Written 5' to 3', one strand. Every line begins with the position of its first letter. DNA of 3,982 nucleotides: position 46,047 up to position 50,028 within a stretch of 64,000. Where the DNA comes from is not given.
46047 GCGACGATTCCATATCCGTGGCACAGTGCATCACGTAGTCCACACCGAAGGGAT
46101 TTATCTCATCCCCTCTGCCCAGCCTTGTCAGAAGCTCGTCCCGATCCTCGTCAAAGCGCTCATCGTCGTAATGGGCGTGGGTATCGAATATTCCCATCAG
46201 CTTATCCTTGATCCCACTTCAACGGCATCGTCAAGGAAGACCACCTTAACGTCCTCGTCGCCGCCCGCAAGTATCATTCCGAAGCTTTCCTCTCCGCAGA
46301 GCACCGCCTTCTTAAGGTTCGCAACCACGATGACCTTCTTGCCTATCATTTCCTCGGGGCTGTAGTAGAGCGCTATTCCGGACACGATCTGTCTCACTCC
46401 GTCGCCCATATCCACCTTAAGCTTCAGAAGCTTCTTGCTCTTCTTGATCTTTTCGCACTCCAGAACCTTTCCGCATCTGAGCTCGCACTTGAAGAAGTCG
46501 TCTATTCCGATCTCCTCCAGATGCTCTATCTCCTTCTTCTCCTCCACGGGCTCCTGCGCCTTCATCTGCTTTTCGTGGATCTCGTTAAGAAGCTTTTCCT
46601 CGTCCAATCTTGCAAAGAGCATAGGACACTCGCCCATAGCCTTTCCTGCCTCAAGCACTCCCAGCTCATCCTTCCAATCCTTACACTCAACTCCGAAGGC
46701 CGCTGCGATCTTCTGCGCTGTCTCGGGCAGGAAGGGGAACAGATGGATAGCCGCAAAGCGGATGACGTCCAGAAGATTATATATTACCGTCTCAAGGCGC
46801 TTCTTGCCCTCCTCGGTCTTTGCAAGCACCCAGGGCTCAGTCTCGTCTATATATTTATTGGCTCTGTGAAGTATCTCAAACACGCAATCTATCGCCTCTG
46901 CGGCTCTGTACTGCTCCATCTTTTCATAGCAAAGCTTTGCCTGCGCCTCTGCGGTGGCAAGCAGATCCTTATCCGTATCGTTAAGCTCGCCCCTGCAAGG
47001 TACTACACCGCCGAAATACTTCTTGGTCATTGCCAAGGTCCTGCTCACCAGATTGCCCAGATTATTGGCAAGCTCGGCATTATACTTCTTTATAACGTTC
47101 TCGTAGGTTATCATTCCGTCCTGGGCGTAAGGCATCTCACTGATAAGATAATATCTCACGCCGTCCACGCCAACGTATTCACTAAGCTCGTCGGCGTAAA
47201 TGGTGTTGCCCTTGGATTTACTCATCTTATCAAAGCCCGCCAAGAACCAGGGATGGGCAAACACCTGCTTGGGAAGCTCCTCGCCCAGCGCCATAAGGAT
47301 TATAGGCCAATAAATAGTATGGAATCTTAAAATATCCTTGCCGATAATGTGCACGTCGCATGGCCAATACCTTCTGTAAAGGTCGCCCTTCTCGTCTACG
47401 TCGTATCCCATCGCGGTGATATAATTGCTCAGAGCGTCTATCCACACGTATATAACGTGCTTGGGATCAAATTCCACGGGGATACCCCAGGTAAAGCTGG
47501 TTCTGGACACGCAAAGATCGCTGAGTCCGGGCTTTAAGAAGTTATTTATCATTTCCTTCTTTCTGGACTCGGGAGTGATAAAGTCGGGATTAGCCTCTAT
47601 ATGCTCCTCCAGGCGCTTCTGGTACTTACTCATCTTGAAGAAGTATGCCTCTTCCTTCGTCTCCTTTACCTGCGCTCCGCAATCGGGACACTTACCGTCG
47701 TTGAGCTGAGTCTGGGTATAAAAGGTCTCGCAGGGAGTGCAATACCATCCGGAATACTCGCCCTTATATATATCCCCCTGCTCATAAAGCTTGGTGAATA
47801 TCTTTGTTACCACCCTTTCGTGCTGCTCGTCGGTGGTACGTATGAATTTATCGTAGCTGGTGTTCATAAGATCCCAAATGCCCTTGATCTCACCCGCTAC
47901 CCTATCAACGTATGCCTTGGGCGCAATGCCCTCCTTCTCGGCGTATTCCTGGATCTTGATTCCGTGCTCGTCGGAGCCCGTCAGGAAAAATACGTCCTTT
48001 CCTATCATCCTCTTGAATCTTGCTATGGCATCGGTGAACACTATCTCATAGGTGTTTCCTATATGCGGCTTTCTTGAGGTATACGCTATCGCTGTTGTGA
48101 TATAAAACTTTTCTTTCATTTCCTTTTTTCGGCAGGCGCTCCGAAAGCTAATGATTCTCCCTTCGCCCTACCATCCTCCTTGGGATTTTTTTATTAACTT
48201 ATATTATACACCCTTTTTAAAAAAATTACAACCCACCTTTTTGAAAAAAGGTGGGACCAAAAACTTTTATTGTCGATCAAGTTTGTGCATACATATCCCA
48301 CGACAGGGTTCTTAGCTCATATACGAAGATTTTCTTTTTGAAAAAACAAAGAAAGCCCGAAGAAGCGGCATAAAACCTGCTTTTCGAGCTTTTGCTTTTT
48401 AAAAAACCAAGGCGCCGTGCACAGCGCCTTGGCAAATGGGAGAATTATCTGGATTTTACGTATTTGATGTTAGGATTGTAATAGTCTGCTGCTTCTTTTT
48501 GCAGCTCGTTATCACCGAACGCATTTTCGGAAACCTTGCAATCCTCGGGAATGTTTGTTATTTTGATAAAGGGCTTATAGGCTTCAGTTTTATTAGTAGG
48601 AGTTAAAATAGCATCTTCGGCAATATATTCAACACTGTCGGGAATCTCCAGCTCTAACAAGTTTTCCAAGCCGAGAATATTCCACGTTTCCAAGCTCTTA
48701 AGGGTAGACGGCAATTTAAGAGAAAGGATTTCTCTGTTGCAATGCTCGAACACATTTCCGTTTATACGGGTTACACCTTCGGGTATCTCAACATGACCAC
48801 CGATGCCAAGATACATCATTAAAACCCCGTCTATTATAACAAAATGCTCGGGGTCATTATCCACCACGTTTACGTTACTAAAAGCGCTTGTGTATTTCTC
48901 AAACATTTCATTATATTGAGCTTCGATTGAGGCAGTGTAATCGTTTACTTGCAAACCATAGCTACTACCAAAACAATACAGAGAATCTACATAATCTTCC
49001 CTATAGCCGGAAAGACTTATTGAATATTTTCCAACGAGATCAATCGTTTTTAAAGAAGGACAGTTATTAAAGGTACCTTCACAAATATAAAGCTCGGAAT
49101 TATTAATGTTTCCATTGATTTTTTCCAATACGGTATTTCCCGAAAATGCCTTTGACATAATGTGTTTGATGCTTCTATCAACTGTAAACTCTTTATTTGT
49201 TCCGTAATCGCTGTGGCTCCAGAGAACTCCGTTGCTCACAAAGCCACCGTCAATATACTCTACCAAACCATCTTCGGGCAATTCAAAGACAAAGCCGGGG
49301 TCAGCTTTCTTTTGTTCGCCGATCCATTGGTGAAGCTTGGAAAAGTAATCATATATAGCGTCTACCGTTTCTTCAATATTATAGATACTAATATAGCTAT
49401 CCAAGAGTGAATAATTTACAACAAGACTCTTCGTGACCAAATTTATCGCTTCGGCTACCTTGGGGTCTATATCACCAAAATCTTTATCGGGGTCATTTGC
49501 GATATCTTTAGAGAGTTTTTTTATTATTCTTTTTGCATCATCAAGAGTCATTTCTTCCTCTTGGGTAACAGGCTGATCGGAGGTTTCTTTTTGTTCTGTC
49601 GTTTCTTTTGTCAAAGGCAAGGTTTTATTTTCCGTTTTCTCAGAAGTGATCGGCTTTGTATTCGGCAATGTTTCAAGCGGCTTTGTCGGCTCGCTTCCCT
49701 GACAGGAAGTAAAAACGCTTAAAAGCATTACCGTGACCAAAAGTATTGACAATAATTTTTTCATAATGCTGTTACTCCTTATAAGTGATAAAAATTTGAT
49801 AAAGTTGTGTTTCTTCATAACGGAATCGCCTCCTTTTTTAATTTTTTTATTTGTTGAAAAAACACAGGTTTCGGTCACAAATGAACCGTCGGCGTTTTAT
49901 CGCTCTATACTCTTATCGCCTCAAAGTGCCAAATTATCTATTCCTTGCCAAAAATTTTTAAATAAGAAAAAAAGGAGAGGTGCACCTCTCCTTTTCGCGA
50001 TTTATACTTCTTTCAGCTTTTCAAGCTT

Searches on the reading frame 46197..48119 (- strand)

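Call 95: search_protein_families(library=pfam, proteins=[window:46197-48119:-], max_evalue=0.0001)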
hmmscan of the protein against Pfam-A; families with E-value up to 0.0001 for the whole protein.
window:46197-48119:- (640 aa): 7 families
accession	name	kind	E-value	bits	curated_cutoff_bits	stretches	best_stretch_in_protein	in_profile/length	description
PF09334.17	tRNA-synt_1g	-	3.2e-111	372.3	20.1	2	154-362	178-391/391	tRNA synthetases class I (M)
PF00133.28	tRNA-synt_1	-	1.5e-30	106.7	22.7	2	2-215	22-243/414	tRNA synthetases class I (I, L, M and V)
PF01588.26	tRNA_bind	-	1.9e-26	92.4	27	1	547-637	1-95/96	Putative tRNA binding domain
PF19303.5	Anticodon_3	-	5.8e-13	49.4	23.5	1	373-510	1-140/152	Anticodon binding domain of methionyl tRNA ligase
PF01921.24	tRNA-synt_1f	-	2.5e-07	30.4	27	0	257-334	238-318/360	tRNA synthetases class I (K)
PF01406.26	tRNA-synt_1e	-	4.2e-06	26.8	27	0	6-169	13-176/301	tRNA synthetases class I (C) catalytic domain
PF08264.19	Anticodon_1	-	2.7e-05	24.5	25.1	1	383-473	1-88/148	Anticodon-binding domain of tRNA ligase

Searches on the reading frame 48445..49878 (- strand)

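Call 95: search_protein_families(library=pfam, proteins=[window:48445-49878:-], max_evalue=0.0001)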
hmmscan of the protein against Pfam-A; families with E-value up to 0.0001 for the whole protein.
window:48445-49878:- (477 aa): 1 family
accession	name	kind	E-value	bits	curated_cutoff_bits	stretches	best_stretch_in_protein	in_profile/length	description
PF13306.12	LRR_5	-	7.8e-12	45.6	27.7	1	363-425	16-76/127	BspA type Leucine rich repeat region (6 copies)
